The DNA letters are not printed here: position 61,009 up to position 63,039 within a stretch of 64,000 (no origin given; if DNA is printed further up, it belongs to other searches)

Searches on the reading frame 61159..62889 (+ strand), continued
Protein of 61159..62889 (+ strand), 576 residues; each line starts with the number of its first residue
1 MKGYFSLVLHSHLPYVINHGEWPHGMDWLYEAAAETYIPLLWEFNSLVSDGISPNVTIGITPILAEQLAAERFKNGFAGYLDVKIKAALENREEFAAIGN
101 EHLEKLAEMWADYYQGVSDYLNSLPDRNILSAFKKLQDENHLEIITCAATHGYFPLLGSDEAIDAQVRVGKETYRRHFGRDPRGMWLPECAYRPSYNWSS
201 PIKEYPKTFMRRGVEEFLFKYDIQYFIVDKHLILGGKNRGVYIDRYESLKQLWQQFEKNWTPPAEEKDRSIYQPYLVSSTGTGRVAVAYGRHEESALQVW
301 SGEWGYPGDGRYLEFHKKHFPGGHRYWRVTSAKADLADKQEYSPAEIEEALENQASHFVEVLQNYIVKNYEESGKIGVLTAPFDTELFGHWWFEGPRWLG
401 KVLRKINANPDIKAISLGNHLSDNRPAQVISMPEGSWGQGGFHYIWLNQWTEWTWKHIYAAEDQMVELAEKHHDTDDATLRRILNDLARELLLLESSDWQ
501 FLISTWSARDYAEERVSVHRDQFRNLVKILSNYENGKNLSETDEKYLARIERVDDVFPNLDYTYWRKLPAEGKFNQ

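Call 52: search_protein_families(library=padloc, proteins=[L123:194-2971:+, L123:3131-4597:+, L123:4738-5544:+, L123:5541-6344:+, L123:6349-7812:+], max_evalue=0.00001)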
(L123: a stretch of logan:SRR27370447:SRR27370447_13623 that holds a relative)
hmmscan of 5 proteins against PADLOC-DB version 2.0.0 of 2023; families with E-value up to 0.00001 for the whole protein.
L123:194-2971:+ (925 aa): 10 families
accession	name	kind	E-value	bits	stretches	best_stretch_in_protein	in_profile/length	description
PDLC03042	REase_I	-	2e-53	179.1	1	114-614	392-876/1170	Type I restriction enzyme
PDLC03047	REase_I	-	4.8e-47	158.3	2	313-587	453-725/1107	Type I restriction enzyme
PDLC03049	REase_I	-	2.7e-34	116.3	1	165-563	167-527/807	Type I restriction enzyme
PDLC02707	PbeA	-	3.6e-19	66.8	1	161-563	248-620/672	PbeA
PDLC03048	REase_I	-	1.3e-13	48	1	180-352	264-409/976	Type I restriction enzyme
PDLC02704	PbeA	-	1.2e-12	45.2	1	152-216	243-301/682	PbeA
PDLC03658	mREase_IV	-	2.8e-10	36.6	0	315-397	334-420/953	Type IV methyl-directed restriction enzyme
PDLC03597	REase_MTase_IIG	-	8.9e-10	34.7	1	165-237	167-239/1646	Type IIG restriction enzyme-methyltransferase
PDLC03659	mREase_IV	-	1.2e-07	28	0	519-567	512-560/945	Type IV methyl-directed restriction enzyme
PDLC02706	PbeA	-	3.9e-07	27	1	165-384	269-474/722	PbeA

L123:3131-4597:+ (488 aa): 107 families (the best 25 are shown)
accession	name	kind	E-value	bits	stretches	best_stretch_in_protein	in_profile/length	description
PDLC03189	Specificity_I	-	1.6e-86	289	1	10-484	5-447/459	Type I specificity subunit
PDLC03127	Specificity_I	-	1.4e-76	256.5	1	76-484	66-475/571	Type I specificity subunit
PDLC03169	Specificity_I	-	1.2e-75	253.7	1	10-485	5-450/461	Type I specificity subunit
PDLC03109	Specificity_I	-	3.6e-74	248.3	2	249-487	278-522/591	Type I specificity subunit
PDLC03179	Specificity_I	-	4.7e-74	248.3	3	195-442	321-572/589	Type I specificity subunit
PDLC03079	Specificity_I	-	1.6e-62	210.2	2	125-477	126-462/470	Type I specificity subunit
PDLC03162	Specificity_I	-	1.7e-55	186.6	1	12-473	5-418/431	Type I specificity subunit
PDLC03076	Specificity_I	-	4.9e-53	179.1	2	203-485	6-289/488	Type I specificity subunit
PDLC03105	Specificity_I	-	1.9e-47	160.8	2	261-464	232-437/448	Type I specificity subunit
PDLC03072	Specificity_I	-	1.1e-43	148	2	260-466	230-441/448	Type I specificity subunit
PDLC03150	Specificity_I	-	8.3e-42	141.6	2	264-483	242-461/475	Type I specificity subunit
PDLC03090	Specificity_I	-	1.2e-41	141.4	2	259-462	229-431/434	Type I specificity subunit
PDLC04137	mad5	-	1.9e-40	137.3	2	265-466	1-193/392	mads_5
PDLC03107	Specificity_I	-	1.7e-37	127.5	1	127-462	106-392/392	Type I specificity subunit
PDLC03196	Specificity_I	-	1.9e-37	126.8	2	200-440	19-270/792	Type I specificity subunit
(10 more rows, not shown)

L123:4738-5544:+ (268 aa): 11 families
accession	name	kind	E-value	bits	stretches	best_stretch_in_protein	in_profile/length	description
PDLC02266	AbiEi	-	7.3e-89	295.5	1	7-267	2-257/258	AbiEi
PDLC02282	AbiEi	-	2.7e-86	287.1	1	7-267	2-259/260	AbiEi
PDLC02252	AbiEi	-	3.2e-74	247.8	1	8-266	3-257/259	AbiEi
PDLC02267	AbiEi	-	2.9e-16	57.7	1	10-265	8-245/252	AbiEi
PDLC02269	AbiEi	-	2.9e-10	37.9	1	23-236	13-213/251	AbiEi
PDLC02276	AbiEi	-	8.6e-10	36.5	1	41-217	35-208/270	AbiEi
PDLC02271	AbiEi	-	2.5e-09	34.7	1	22-225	23-227/263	AbiEi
PDLC02287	AbiEi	-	2.9e-09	34.8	1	35-236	24-213/253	AbiEi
PDLC02273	AbiEi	-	1.7e-07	29.5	1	37-186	31-178/205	AbiEi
PDLC02270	AbiEi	-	8.7e-07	26.3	1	23-133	13-121/265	AbiEi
PDLC02232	AbiEi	-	8.4e-06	23.8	0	6-69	4-67/177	AbiEi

L123:5541-6344:+ (267 aa): 22 families
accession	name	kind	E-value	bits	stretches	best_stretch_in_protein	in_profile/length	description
PDLC02294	AbiEii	-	3.4e-102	339.7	1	1-259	1-258/260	AbiEii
PDLC02304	AbiEii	-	9.6e-31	105.7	1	19-242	18-242/260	AbiEii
PDLC02305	AbiEii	-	4.8e-21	73.3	1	20-248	20-247/306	AbiEii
PDLC02290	AbiEii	-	2.6e-15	54.7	1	42-210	22-183/290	AbiEii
PDLC02317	AbiEii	-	3.2e-15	54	1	18-99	17-95/396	AbiEii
PDLC02307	AbiEii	-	3.8e-15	54.3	1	41-195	19-153/219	AbiEii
PDLC02323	AbiEii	-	1e-14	52.8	1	9-244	6-236/248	AbiEii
PDLC02292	AbiEii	-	5.2e-14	50.7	1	20-132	26-134/283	AbiEii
PDLC02293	AbiEii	-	1.1e-12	46.1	1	43-232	40-237/270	AbiEii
PDLC02313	AbiEii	-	2.2e-12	45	1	28-229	27-230/254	AbiEii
PDLC02303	AbiEii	-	2.8e-12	44.6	1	20-202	18-196/249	AbiEii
PDLC02321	AbiEii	-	1.1e-11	42.9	0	17-76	17-73/296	AbiEii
PDLC02330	AbiEii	-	2e-11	42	1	27-189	9-161/219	AbiEii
PDLC02318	AbiEii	-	7.9e-11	39.8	1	32-196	29-192/280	AbiEii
PDLC02296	AbiEii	-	5.1e-09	33.7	1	20-238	21-248/282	AbiEii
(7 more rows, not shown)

L123:6349-7812:+ (487 aa): 44 families (the best 25 are shown)
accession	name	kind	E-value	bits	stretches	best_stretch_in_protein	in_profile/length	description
PDLC03026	MTase_I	-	5.6e-194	643.8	1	4-484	3-480/487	Type I methyltransferase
PDLC03021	MTase_I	-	1.7e-87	292.3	1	18-469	14-477/491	Type I methyltransferase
PDLC04134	mad2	-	5.5e-62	208.2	1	3-408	137-485/492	mads_2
PDLC03025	MTase_I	-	2.4e-50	169.8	1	18-420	14-425/569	Type I methyltransferase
PDLC03036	MTase_I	-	8.2e-40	134.8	1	127-383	196-444/635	Type I methyltransferase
PDLC03031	MTase_I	-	3.3e-39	132.8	1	95-366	131-404/834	Type I methyltransferase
PDLC03027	MTase_I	-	1.3e-34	117.9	1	5-452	6-447/810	Type I methyltransferase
PDLC03035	MTase_I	-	1.2e-33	114.6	1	74-383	103-403/653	Type I methyltransferase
PDLC03022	MTase_I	-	3.1e-31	106.5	1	105-439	143-470/857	Type I methyltransferase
PDLC03318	MTase_II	-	2e-29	100.5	2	30-217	227-418/723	Type II methyltransferase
PDLC03029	MTase_I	-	3.9e-27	93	1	129-369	159-408/661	Type I methyltransferase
PDLC03028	MTase_I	-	2.2e-25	86.9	1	106-484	854-1232/1236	Type I methyltransferase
PDLC03240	MTase_II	-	3.7e-23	80.1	1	54-366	86-383/511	Type II methyltransferase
PDLC03032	MTase_I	-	4.4e-23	79.3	1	5-370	6-374/1001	Type I methyltransferase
PDLC03018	MTase_I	-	7.1e-23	78.9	2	16-192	179-352/749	Type I methyltransferase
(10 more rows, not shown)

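Call 58: search_protein_families(library=padloc, proteins=[L121:1260-2771:+, L121:1-1236:+, L128:3775-4776:+, L128:5947-6579:+, L124:6953-7711:+, L029:3138-3608:-], max_evalue=0.001)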
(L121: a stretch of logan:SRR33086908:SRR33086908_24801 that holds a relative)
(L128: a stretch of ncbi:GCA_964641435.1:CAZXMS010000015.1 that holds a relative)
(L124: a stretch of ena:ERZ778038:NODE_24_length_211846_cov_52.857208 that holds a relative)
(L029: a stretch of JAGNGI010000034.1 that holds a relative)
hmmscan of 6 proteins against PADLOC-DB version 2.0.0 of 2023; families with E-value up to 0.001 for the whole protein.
L121:1260-2771:+ (503 aa): 1 family
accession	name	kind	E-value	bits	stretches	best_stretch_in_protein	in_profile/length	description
PDLC04731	PDC-M61B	-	4.1e-06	23.8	0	261-305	329-373/588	-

L121:1-1236:+ (411 aa): 1 family
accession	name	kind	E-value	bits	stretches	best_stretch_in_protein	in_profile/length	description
PDLC02623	DrmD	-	5.7e-71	237.5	1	1-410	623-1036/1040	DrmD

L128:3775-4776:+ (333 aa): 0 families

L128:5947-6579:+ (210 aa): 0 families

L124:6953-7711:+ (252 aa): 0 families

L029:3138-3608:- (156 aa): 0 families
